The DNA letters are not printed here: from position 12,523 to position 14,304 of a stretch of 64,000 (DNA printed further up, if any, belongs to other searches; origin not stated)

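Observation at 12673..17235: Four-gene core: a split transketolase sandwiched between two B12-radical-SAM paralogs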

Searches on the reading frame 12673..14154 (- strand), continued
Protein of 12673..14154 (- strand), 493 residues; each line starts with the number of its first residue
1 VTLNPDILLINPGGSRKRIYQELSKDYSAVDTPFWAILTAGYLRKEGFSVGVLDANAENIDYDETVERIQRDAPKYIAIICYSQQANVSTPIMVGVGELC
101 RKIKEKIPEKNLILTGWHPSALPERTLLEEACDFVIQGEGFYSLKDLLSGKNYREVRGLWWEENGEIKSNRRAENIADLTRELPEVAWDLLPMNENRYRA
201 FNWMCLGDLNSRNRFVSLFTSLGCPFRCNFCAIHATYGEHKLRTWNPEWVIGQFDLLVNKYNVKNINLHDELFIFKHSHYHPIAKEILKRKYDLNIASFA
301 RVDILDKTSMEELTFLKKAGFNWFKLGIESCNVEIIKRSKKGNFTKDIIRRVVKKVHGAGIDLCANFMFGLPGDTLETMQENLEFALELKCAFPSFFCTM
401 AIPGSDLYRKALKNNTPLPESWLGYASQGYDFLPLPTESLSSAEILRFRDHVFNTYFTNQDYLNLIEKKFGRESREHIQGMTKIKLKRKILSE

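Call 85: fold_search(model_id=the predicted structure, library=pdb)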
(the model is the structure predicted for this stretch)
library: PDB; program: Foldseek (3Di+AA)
matches with E <= 10: 1652; with E <= 0.001: 59
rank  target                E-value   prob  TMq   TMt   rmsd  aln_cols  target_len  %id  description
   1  6fd2_A                1.4e-18  1.00  0.67  0.73   7.0       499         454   19  Radical SAM 1,2-diol dehydratase AprD4 in complex with its substrate paromamine (released 2018-01-17)
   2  6fd2_B                4.1e-18  1.00  0.64  0.69   6.5       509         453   18  Radical SAM 1,2-diol dehydratase AprD4 in complex with its substrate paromamine (released 2018-01-17)
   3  9ccb                  1.3e-17  1.00  0.59  0.68   8.4       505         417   18  X-ray crystal structure of methyl-coenzyme M reductase glutamine methylase (MgmA) from Methanothermobacter marburgensis  (released 2025-01-01)
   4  5ul4                  1.5e-16  1.00  0.61  0.43   7.8       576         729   18  Structure of Cobalamin-dependent S-adenosylmethionine radical enzyme OxsB with aqua-cobalamin and S-adenosylmethionine b (released 2017-04-19)
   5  6wtf_A                4.6e-16  1.00  0.54  0.49   6.5       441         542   17  Structure of radical S-adenosylmethionine methyltransferase, TsrM, from Kitasatospora setae with tryptophan substrate  (released 2020-12-23)
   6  5ul3                  5.2e-16  1.00  0.64  0.45   7.3       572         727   18  Structure of Cobalamin-dependent S-adenosylmethionine radical enzyme OxsB with aqua-cobalamin bound (released 2017-04-19)
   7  6wtf_B                2.4e-15  1.00  0.53  0.49   6.5       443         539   16  Structure of radical S-adenosylmethionine methyltransferase, TsrM, from Kitasatospora setae with tryptophan substrate  (released 2020-12-23)
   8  6wte_A                2.6e-15  1.00  0.55  0.49   8.1       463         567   16  Structure of radical S-adenosylmethionine methyltransferase, TsrM, from Kitasatospora setae with cobalamin and [4Fe-4S (released 2020-12-23)
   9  9n1d                  5.1e-15  1.00  0.60  0.49   8.5       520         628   15  Crystal structure of CysS from Corallococcus sp. CA054B with 5'-deoxyadenosine and methionine bound (released 2026-01-28)
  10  9n1b                  1.3e-14  1.00  0.65  0.53   6.8       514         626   15  Crystal structure of CysS from Corallococcus sp. CA054B with 5'-deoxyadenosine, methionine, and pantetheinylated 3-metho (released 2026-01-28)
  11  6wte_B                2.1e-14  1.00  0.57  0.53   7.2       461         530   15  Structure of radical S-adenosylmethionine methyltransferase, TsrM, from Kitasatospora setae with cobalamin and [4Fe-4S (released 2020-12-23)
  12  9n1c                  3.1e-14  1.00  0.63  0.51   7.3       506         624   16  Crystal structure of CysS from Corallococcus sp. CA054B with 5'-deoxyadenosine, methionine, and pantetheinylated 3-ethox (released 2026-01-28)
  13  7kdx_B                6.3e-12  1.00  0.55  0.42   5.0       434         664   14  Crystal structure of Streptomyces tokunonesis TokK with hydroxycobalamin, 5'-deoxyadenosine, and methionine (released 2022-01-12)
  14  7kdx_A                1.1e-11  1.00  0.52  0.40   7.2       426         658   14  Crystal structure of Streptomyces tokunonesis TokK with hydroxycobalamin, 5'-deoxyadenosine, and methionine (released 2022-01-12)
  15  7kdy_B                6.6e-11  1.00  0.51  0.40   6.9       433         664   14  Crystal structure of Streptomyces tokunonesis TokK with hydroxycobalamin, 5'-deoxyadenosine, methionine, and (2R)-pant (released 2022-01-12)
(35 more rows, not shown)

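Call 86: search_protein_families(library=ncbifam, proteins=[L100:16286-17224:+, L100:8913-9893:+, L100:13770-14939:+, L100:12585-13190:+, L100:13159-13737:+, L118:15062-16030:+, L118:16036-17085:+, L100:11520-12515:+], max_evalue=1e-10)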
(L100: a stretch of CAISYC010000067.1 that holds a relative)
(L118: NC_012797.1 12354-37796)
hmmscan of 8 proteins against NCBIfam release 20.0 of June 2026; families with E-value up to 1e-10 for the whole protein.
L100:16286-17224:+ (312 aa): 7 families
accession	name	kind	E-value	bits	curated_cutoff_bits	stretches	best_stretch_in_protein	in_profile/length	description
TIGR01181.1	dTDP_gluc_dehyt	equivalog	5.6e-24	84.8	365.1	1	4-302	1-312/321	dTDP-glucose 4,6-dehydratase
TIGR01179.1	galE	equivalog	9.5e-23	80.5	262.3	1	4-161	1-162/332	UDP-glucose 4-epimerase GalE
TIGR02197.1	heptose_epim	equivalog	6.5e-16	58.4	274.6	1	5-299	1-311/316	ADP-glyceromanno-heptose 6-epimerase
TIGR04180.1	EDH_00030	hypoth_equivalog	7.6e-16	58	475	1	5-253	1-256/297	NAD-dependent 4,6-dehydratase LegB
NF008872.0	PRK11908.1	equivalog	6e-14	51.8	294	1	4-255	3-273/349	bifunctional UDP-4-keto-pentose/UDP-xylose synthase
NF005998.1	PRK08125.1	equivalog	8.7e-13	47.5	777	0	4-138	317-451/649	bifunctional UDP-4-amino-4-deoxy-L-arabinose formyltransferase/UDP-glucuronic acid oxidase ArnA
NF007956.0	PRK10675.1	subfamily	1.4e-11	44.1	394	0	4-156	2-161/338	UDP-glucose 4-epimerase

L100:8913-9893:+ (326 aa): 2 families
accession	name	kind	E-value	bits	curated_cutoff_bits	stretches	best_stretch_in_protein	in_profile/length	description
NF047922.1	GDPFucSynFcl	equivalog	1.1e-123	412.6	500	1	5-318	3-304/308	GDP-L-fucose synthase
TIGR01179.1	galE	equivalog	5.6e-12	45.1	262.3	1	38-312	52-322/332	UDP-glucose 4-epimerase GalE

L100:13770-14939:+ (389 aa): 7 families
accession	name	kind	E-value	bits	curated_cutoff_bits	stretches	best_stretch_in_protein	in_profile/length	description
NF011936.0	PRK15407.1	equivalog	8.1e-54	183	423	1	26-387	58-433/440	lipopolysaccharide biosynthesis protein RfbH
TIGR03588.1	PseC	equivalog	3.3e-50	171.1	423.5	1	4-325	3-321/380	UDP-4-amino-4,6-dideoxy-N-acetyl-beta-L-altrosamine transaminase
NF008658.2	PRK11658.1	equivalog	7.4e-41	140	631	1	4-387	6-374/379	UDP-4-amino-4-deoxy-L-arabinose aminotransferase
TIGR04181.1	NHT_00031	hypoth_equivalog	8.7e-35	120.2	420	1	28-329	25-324/359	LegC family aminotransferase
NF008687.0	PRK11706.1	equivalog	1.4e-32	112.9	375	1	25-293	23-278/375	dTDP-4-amino-4,6-dideoxygalactose transaminase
TIGR04427.1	PLP_DesI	equivalog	1.1e-28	100.5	650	1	24-221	43-236/390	dTDP-4-dehydro-6-deoxyglucose aminotransferase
TIGR02379.1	ECA_wecE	subfamily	1.4e-23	83.3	434.85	1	13-227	12-224/376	dTDP-4-amino-4,6-dideoxy-D-glucose transaminase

L100:12585-13190:+ (201 aa): 2 families
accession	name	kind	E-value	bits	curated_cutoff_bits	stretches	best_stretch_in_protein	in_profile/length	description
TIGR03182.1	PDH_E1_alph_y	equivalog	3.4e-25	88.6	393.85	1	10-168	16-184/315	pyruvate dehydrogenase (acetyl-transferring) E1 component subunit alpha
TIGR03181.1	PDH_E1_alph_x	equivalog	1.2e-13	50.6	411.35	1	30-166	57-194/341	pyruvate dehydrogenase (acetyl-transferring) E1 component subunit alpha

L100:13159-13737:+ (192 aa): 2 families
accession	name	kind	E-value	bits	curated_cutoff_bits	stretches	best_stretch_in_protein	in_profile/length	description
NF006667.0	PRK09212.1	subfamily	4.6e-14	52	321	1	28-190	18-178/327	pyruvate dehydrogenase complex E1 component subunit beta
NF008854.0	PRK11892.1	equivalog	5.5e-11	41.8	454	1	29-142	157-271/464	pyruvate dehydrogenase complex E1 component subunit beta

L118:15062-16030:+ (322 aa): 2 families
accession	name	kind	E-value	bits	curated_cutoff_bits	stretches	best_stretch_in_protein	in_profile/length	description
TIGR03182.1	PDH_E1_alph_y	equivalog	5.8e-83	278.4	393.85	1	4-320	2-314/315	pyruvate dehydrogenase (acetyl-transferring) E1 component subunit alpha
TIGR03181.1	PDH_E1_alph_x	equivalog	1.3e-51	175.5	411.35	1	3-322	23-329/341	pyruvate dehydrogenase (acetyl-transferring) E1 component subunit alpha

L118:16036-17085:+ (349 aa): 5 families
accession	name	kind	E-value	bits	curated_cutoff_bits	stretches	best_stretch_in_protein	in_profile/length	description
NF006667.0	PRK09212.1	subfamily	1.2e-86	290.7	321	1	26-347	4-323/327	pyruvate dehydrogenase complex E1 component subunit beta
NF008854.0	PRK11892.1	equivalog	5.9e-85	285.7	454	1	24-347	140-462/464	pyruvate dehydrogenase complex E1 component subunit beta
TIGR00204.1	dxs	equivalog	8.5e-21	74.1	465.95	1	28-336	312-602/616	1-deoxy-D-xylulose-5-phosphate synthase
NF004559.0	PRK05899.2-5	equivalog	9.5e-17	60.4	488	1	30-346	318-623/627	transketolase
NF008968.0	PRK12315.1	subfamily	2e-16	59.4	510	1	26-308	279-545/582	1-deoxy-D-xylulose-5-phosphate synthase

L100:11520-12515:+ (331 aa): 7 families
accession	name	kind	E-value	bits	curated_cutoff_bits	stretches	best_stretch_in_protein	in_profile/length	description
NF049969.1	GlMnHpPKinHddA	equivalog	5.7e-45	154.2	600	1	2-308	3-318/338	D-glycero-D-manno-heptose 7-phosphate kinase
TIGR00549.1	mevalon_kin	equivalog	2.2e-24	86.4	163.05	1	26-291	15-274/276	mevalonate kinase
NF009948.0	PRK13412.1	equivalog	1e-22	79.7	721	1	86-306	725-948/974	bifunctional fucokinase/fucose-1-phosphate guanylyltransferase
NF003036.0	PRK03926.1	equivalog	5.8e-19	68.3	403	1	72-308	61-281/302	mevalonate kinase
NF003006.0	PRK03817.1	equivalog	1e-18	67.5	443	0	201-317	219-336/352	galactokinase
TIGR00131.1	gal_kin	equivalog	1.1e-14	54.2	226.65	0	211-307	273-363/388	galactokinase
NF003705.0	PRK05322.1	equivalog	4.5e-12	45.4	385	0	212-305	263-360/388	galactokinase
